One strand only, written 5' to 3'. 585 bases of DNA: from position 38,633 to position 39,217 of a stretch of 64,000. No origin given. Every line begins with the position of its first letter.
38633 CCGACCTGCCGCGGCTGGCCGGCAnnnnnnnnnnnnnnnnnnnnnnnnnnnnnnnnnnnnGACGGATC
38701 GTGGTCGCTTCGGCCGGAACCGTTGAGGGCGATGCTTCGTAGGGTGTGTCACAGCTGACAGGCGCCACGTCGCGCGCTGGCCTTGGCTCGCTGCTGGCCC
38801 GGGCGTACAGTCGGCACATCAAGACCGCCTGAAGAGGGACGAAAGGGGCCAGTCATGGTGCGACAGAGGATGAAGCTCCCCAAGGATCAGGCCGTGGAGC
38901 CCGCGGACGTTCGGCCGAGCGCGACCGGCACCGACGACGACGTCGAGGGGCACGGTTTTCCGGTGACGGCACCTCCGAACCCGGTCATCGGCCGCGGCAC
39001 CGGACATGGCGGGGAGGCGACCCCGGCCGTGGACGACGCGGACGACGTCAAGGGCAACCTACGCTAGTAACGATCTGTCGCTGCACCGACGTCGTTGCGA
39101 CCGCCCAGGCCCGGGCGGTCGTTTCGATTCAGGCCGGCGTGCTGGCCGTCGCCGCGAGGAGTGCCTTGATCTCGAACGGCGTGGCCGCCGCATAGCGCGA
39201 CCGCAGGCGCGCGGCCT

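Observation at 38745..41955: Tightly coupled Crp - GAF - cytoplasmic S8 protease operon with a convergent small acidic peptide gene carrying a CRP-like site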

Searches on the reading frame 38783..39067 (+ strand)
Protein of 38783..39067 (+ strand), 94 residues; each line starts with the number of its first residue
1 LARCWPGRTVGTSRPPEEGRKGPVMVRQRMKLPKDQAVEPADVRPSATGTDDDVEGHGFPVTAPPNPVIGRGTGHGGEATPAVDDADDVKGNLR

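Call 3: search_protein_families(library=pfam, proteins=[window:38783-39067:+], max_evalue=0.01)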
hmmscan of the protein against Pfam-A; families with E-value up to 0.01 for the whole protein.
window:38783-39067:+ (94 aa): 0 families

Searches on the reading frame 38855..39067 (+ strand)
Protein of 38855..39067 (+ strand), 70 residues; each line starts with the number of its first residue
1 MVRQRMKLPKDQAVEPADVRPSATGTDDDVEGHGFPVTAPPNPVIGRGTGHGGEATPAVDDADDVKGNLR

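Call 7: search_protein_families(library=ncbifam, proteins=[window:38855-39067:+], max_evalue=0.01)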
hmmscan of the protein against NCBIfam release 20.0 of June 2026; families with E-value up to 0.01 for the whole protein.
window:38855-39067:+ (70 aa): 0 families

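Call 8: search_protein_families(library=padloc, proteins=[window:38855-39067:+], max_evalue=0.01)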
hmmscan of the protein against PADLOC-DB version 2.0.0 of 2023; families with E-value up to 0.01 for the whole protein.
window:38855-39067:+ (70 aa): 0 families

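Call 17: find_homologous_proteins(query=window:38855-39067:+, max_evalue=0.001)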
Query window:38855-39067:+ (70 aa): 10 proteins with E <= 0.001 among 10 candidates.
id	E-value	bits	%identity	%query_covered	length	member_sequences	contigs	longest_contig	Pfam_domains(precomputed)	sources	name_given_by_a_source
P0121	1.9e-34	134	90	100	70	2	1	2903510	-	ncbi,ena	-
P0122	1.0e-32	129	91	99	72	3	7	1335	-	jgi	jgi:hypothetical protein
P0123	1.9e-32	128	86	100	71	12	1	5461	-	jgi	jgi:hypothetical protein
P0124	4.1e-29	117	82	100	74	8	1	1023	-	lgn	-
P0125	2.5e-28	115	85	96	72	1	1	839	-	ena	-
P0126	1.1e-19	88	71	96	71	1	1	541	-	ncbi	-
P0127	6.5e-19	85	65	97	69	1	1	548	-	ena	-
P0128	4.5e-18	82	63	96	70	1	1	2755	-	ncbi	-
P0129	1.6e-16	77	71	81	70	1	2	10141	-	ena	-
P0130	8.1e-12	63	52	96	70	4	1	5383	-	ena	-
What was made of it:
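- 38855..39067 (+): 70-aa acidic protein, the minimal member of the DVEGH-motif family. Motif 1 DDDVEGH is at 38933-38953. The degenerate motif 2 DVKGN is at 39044-39058. There are 10 database entries and none is named (call 17).
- Tried and rejected: It retrieved only 10 close relatives, because short ORFs are rarely called (call 17).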

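Call 42: search_protein_families(library=ncbifam, proteins=[window:38855-39067:+], max_evalue=1)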
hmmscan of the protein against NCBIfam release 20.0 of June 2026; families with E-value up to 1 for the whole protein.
window:38855-39067:+ (70 aa): 0 families
